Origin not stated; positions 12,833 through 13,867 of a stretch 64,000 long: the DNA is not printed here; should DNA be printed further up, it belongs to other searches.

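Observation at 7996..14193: Uncharacterised TonB-receptor locus with two unrecognisable proteins and a secreted ASST-like propeller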

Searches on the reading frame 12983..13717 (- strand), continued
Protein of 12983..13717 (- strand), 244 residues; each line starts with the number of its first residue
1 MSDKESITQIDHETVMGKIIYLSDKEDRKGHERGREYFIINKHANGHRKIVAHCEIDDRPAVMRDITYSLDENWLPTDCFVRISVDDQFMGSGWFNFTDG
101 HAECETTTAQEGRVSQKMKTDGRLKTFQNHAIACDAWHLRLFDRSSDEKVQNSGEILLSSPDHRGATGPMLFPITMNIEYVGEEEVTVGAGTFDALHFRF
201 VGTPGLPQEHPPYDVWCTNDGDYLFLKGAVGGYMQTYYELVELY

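Call 88: search_protein_families(library=pfam, proteins=[L082:5053-6030:-, L082:6084-6545:-, L082:6534-7571:+, L082:8861-11575:+, L082:11955-13994:+, L085:1511-2299:-, L085:2287-3294:+, L085:4572-5765:-, L085:5850-7220:-, L043:6575-7927:+], max_evalue=0.0001)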
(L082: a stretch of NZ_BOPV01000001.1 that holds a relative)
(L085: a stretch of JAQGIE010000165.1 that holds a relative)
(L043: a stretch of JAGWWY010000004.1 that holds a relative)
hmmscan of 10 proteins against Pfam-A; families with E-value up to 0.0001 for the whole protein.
L082:5053-6030:- (325 aa): 5 families
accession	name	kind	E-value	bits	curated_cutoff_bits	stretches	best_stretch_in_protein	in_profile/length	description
PF22029.2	PhyR_sigma2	-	3.8e-18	65.7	27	1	171-225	1-55/55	Sigma2 domain of PhyR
PF08281.18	Sigma70_r4_2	-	1e-13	51.1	25.7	1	263-315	2-54/54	Sigma-70, region 4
PF04542.20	Sigma70_r2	-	4.9e-13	49.1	24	1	174-236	5-69/71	Sigma-70 region 2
PF04545.22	Sigma70_r4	-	4e-09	36.3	24.1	1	268-316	1-49/50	Sigma-70, region 4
PF07638.17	Sigma70_ECF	-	9.6e-05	22.8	21.1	1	195-320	52-184/185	ECF sigma factor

L082:6084-6545:- (153 aa): 1 family
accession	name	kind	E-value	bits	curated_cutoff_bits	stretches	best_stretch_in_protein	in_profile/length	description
PF02482.25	Ribosomal_S30AE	-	6.3e-07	30.5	23.7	1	34-138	2-88/88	Sigma 54 modulation protein / S30EA ribosomal protein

L082:6534-7571:+ (345 aa): 1 family
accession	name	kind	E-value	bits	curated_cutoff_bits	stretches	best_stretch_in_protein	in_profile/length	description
PF06089.17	Asparaginase_II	-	2.4e-112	375.5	25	1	18-339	1-321/322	L-asparaginase II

L082:8861-11575:+ (904 aa): 7 families
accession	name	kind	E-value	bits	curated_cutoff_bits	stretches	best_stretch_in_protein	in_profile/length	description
PF03707.21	MHYT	-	9.8e-42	141.2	21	2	137-191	1-55/59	Bacterial signalling protein N terminal repeat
PF00072.30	Response_reg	-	2.7e-37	127.8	30.2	2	663-771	1-110/111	Response regulator receiver domain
PF02518.31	HATPase_c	-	4.7e-28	98.3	26.4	1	521-635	1-110/111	Histidine kinase-, DNA gyrase B-, and HSP90-like ATPase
PF00512.31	HisKA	-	9.1e-23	80.5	26.9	1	407-475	1-66/66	His Kinase A (phospho-acceptor) domain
PF00989.32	PAS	-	6.6e-11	42.7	22.6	1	275-385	2-113/113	PAS fold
PF08447.18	PAS_3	-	5.6e-08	33.4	25.6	1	298-368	3-74/89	PAS fold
PF08448.16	PAS_4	-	1.9e-06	28.5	23.1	1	282-388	3-108/110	PAS fold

L082:11955-13994:+ (679 aa): 4 families
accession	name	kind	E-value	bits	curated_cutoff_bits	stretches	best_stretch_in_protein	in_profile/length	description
PF00563.25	EAL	-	1.4e-71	241.1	31.3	1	433-664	2-236/236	EAL domain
PF00990.26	GGDEF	-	3.2e-31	108.7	23.8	1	262-409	3-157/161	Diguanylate cyclase, GGDEF domain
PF00072.30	Response_reg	-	4.9e-28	97.9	30.2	1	14-125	1-110/111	Response regulator receiver domain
PF08447.18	PAS_3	-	1.6e-13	51.2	25.6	1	166-252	2-88/89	PAS fold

L085:1511-2299:- (262 aa): 2 families
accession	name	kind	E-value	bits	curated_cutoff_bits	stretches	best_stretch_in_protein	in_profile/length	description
PF02482.25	Ribosomal_S30AE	-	1.1e-07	32.9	23.7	1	76-180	2-88/88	Sigma 54 modulation protein / S30EA ribosomal protein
PF00313.28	CSD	-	9.7e-07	29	27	1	191-253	2-65/66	'Cold-shock' DNA-binding domain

L085:2287-3294:+ (335 aa): 1 family
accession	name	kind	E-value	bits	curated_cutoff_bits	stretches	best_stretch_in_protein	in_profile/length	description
PF06089.17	Asparaginase_II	-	3.1e-113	378.4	25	1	8-329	1-321/322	L-asparaginase II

L085:4572-5765:- (397 aa): 1 family
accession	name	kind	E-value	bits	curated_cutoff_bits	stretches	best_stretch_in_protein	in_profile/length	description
PF01791.15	DeoC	-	5.6e-15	56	23.8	1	174-363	7-210/229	DeoC/LacD family aldolase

L085:5850-7220:- (456 aa): 1 family
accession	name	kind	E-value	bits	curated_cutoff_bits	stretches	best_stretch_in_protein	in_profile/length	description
PF13393.11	tRNA-synt_His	-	8.7e-38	130.7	25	1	31-352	1-307/308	Histidyl-tRNA synthetase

L043:6575-7927:+ (450 aa): 2 families
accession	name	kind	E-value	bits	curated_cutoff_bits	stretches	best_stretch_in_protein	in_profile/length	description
PF07690.21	MFS_1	-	1.4e-47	162.8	33.4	2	22-392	1-347/347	Major Facilitator Superfamily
PF03137.26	OATP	-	7.2e-07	28.3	25.8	1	232-334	287-384/545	Organic Anion Transporter Polypeptide (OATP) family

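Call 90: search_protein_families(library=pfam, proteins=[L043:5639-6529:-, L043:5109-5642:-, L085:3438-3812:+, L082:7572-7937:-, L043:4226-5116:+], max_evalue=0.001)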
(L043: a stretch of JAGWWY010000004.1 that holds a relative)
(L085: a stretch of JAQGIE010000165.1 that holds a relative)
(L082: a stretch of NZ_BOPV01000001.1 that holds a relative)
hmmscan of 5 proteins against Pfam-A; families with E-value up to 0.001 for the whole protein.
L043:5639-6529:- (296 aa): 1 family
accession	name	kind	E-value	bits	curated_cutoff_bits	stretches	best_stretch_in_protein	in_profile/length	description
PF00850.24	Hist_deacetyl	-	3.8e-62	210.7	27.9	1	17-286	1-292/298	Histone deacetylase domain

L043:5109-5642:- (177 aa): 1 family
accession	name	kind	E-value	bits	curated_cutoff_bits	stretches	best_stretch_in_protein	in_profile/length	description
PF14539.12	DUF4442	-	6.6e-06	26.8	25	1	25-117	9-100/132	Domain of unknown function (DUF4442)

L085:3438-3812:+ (124 aa): 0 families

L082:7572-7937:- (121 aa): 0 families

L043:4226-5116:+ (296 aa): 3 families
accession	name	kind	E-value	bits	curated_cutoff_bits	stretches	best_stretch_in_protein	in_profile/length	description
PF04542.20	Sigma70_r2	-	1.4e-18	66.8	24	1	59-128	1-70/71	Sigma-70 region 2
PF04545.22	Sigma70_r4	-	1.2e-12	47.6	24.1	1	234-286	1-49/50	Sigma-70, region 4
PF00140.25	Sigma70_r1_2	-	4.6e-08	33.3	22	1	21-51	2-32/34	Sigma-70 factor, region 1.2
